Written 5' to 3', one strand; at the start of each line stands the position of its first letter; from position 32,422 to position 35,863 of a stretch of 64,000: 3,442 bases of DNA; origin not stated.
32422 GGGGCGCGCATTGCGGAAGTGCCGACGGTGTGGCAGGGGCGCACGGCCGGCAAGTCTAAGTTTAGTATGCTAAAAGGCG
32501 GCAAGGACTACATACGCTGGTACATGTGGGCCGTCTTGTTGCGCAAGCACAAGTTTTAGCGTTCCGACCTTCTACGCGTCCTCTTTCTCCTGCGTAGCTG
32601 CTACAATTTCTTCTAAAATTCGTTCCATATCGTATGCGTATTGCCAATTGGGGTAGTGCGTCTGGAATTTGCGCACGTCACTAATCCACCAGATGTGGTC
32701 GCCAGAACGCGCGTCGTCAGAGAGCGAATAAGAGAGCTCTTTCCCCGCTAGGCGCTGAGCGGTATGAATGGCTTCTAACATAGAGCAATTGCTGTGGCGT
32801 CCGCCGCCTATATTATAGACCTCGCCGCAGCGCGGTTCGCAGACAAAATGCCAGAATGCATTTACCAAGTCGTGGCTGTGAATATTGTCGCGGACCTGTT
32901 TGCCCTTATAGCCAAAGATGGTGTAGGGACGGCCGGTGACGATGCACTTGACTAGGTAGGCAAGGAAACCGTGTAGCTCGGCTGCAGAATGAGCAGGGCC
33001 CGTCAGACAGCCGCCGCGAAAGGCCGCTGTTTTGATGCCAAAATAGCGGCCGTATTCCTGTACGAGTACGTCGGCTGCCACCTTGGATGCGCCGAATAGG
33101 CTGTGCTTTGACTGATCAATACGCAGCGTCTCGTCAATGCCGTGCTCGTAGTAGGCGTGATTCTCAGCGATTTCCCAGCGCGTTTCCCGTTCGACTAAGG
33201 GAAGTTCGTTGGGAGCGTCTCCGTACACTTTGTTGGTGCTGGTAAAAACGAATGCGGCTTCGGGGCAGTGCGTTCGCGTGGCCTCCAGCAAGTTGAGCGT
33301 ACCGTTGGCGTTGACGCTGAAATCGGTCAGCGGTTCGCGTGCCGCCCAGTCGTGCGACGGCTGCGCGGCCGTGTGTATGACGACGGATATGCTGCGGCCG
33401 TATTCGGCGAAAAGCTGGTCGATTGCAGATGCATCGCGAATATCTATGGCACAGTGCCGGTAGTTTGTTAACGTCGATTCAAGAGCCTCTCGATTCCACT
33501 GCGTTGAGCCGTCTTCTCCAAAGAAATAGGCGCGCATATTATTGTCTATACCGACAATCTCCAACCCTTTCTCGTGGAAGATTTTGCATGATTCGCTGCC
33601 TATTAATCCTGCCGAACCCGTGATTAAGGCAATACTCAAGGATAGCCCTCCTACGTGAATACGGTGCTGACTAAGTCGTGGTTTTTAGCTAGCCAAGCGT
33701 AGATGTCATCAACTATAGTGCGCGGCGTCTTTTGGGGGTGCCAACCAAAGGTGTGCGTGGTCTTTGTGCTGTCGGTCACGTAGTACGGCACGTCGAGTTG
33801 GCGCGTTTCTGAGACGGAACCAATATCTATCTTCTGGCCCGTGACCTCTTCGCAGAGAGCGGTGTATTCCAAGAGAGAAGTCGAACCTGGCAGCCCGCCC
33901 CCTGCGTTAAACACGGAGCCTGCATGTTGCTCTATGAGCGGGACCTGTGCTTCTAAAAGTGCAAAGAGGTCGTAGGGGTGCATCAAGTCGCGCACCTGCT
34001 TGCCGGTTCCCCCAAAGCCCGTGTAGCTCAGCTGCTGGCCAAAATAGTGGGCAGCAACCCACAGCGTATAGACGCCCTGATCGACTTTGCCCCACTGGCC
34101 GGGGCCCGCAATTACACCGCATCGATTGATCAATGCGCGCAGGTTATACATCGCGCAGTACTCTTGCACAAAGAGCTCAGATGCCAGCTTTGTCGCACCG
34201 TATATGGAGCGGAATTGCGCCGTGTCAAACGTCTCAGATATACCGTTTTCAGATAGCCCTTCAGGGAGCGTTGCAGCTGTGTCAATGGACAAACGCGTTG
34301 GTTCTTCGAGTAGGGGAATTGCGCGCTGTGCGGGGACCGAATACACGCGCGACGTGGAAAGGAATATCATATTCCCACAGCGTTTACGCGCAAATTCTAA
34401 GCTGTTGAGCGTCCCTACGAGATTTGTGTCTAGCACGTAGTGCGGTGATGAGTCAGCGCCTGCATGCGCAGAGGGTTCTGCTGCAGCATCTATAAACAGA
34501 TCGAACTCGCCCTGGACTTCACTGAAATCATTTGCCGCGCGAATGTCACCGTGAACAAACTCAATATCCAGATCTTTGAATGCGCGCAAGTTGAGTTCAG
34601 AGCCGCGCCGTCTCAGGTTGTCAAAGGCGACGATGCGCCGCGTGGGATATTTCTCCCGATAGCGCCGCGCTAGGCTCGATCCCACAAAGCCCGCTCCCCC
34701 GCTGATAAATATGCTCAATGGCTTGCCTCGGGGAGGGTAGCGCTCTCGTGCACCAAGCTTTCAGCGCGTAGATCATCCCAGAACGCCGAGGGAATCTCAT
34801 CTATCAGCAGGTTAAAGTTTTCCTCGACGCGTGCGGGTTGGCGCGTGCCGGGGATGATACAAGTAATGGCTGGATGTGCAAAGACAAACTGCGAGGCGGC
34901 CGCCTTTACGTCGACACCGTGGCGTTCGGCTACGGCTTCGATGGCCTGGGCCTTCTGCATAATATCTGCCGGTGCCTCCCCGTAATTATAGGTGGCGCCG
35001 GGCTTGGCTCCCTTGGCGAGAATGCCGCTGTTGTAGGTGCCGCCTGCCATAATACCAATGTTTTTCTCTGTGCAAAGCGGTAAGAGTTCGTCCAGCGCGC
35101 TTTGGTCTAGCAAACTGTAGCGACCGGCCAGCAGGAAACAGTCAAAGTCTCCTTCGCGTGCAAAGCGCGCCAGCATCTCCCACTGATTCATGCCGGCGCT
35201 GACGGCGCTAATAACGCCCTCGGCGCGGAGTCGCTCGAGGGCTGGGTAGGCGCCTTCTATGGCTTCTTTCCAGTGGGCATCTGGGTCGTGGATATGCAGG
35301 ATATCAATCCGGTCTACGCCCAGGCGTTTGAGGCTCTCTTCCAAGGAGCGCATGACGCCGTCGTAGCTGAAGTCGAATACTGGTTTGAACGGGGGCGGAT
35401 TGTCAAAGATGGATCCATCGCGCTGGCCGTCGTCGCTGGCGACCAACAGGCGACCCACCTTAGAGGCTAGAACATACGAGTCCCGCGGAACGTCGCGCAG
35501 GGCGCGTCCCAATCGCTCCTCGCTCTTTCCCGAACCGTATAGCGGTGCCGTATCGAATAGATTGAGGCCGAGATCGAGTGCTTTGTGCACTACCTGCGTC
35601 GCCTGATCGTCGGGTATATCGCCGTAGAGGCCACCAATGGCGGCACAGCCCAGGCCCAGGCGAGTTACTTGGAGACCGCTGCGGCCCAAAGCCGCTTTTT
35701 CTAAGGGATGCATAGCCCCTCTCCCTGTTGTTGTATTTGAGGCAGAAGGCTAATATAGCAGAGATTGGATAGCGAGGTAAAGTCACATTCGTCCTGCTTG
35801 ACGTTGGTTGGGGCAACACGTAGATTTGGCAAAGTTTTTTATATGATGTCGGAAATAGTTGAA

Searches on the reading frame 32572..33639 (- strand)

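Call 44: search_protein_families(library=pfam, proteins=[window:32572-33639:-], max_evalue=0.00001)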
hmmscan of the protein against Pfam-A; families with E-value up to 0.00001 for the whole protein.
window:32572-33639:- (355 aa): 6 families
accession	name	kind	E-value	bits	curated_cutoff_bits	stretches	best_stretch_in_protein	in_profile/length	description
PF01370.27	Epimerase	-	2.5e-40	138.8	20.9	1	4-278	1-240/240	NAD dependent epimerase/dehydratase family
PF16363.11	GDP_Man_Dehyd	-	3.2e-27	96.3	27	1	5-289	1-260/332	GDP-mannose 4,6 dehydratase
PF04321.23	RmlD_sub_bind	-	9.9e-11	41.7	27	1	5-141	4-107/287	RmlD substrate binding domain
PF07993.18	NAD_binding_4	-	1.9e-08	34.2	20.1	1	77-238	82-235/258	Male sterility protein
PF02719.21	Polysacc_synt_2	-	2.3e-08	34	20.2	1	5-138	2-131/293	Polysaccharide biosynthesis protein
PF01073.25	3Beta_HSD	-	4.3e-08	33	22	1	5-162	1-145/280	3-beta hydroxysteroid dehydrogenase/isomerase family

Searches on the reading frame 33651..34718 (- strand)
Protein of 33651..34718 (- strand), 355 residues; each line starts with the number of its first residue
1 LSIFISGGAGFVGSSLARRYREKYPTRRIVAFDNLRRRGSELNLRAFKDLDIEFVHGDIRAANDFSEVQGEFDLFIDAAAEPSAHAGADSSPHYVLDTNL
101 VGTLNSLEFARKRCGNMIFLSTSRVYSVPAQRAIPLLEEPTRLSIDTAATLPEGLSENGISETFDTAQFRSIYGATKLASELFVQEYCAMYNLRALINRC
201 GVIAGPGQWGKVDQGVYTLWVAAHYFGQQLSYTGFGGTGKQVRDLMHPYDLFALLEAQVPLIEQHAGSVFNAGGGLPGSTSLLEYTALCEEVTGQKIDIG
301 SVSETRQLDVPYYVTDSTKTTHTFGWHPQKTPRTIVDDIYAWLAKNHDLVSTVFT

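Call 44: search_protein_families(library=pfam, proteins=[window:33651-34718:-], max_evalue=0.00001)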
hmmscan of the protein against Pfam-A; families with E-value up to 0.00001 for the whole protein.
window:33651-34718:- (355 aa): 5 families
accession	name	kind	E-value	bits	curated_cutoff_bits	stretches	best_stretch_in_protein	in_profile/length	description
PF01370.27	Epimerase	-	9.2e-30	104.2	20.9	1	3-257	1-223/240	NAD dependent epimerase/dehydratase family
PF16363.11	GDP_Man_Dehyd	-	5.8e-20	72.4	27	2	4-127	1-134/332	GDP-mannose 4,6 dehydratase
PF07993.18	NAD_binding_4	-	1.4e-09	37.9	20.1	1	51-220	62-224/258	Male sterility protein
PF02719.21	Polysacc_synt_2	-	4.2e-06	26.6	20.2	0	3-124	1-130/293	Polysaccharide biosynthesis protein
PF01073.25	3Beta_HSD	-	5.6e-06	26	22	1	5-125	2-119/280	3-beta hydroxysteroid dehydrogenase/isomerase family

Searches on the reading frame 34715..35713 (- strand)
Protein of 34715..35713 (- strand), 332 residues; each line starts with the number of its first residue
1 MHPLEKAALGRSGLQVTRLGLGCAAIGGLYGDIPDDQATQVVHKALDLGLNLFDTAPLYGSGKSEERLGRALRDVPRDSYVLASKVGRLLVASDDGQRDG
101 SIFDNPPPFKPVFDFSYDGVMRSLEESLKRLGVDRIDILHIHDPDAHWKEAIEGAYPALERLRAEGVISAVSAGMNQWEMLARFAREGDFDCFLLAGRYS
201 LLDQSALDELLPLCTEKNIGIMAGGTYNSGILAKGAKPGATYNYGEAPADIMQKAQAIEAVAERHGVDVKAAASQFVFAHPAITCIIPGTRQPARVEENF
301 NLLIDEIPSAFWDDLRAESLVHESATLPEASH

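Call 44: search_protein_families(library=pfam, proteins=[window:34715-35713:-], max_evalue=0.00001)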
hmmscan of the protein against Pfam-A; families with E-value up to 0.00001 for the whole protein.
window:34715-35713:- (332 aa): 1 family
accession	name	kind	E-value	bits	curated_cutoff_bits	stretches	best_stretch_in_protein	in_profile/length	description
PF00248.27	Aldo_ket_red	-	4.5e-55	187.2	24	1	18-315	1-286/291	Aldo/keto reductase family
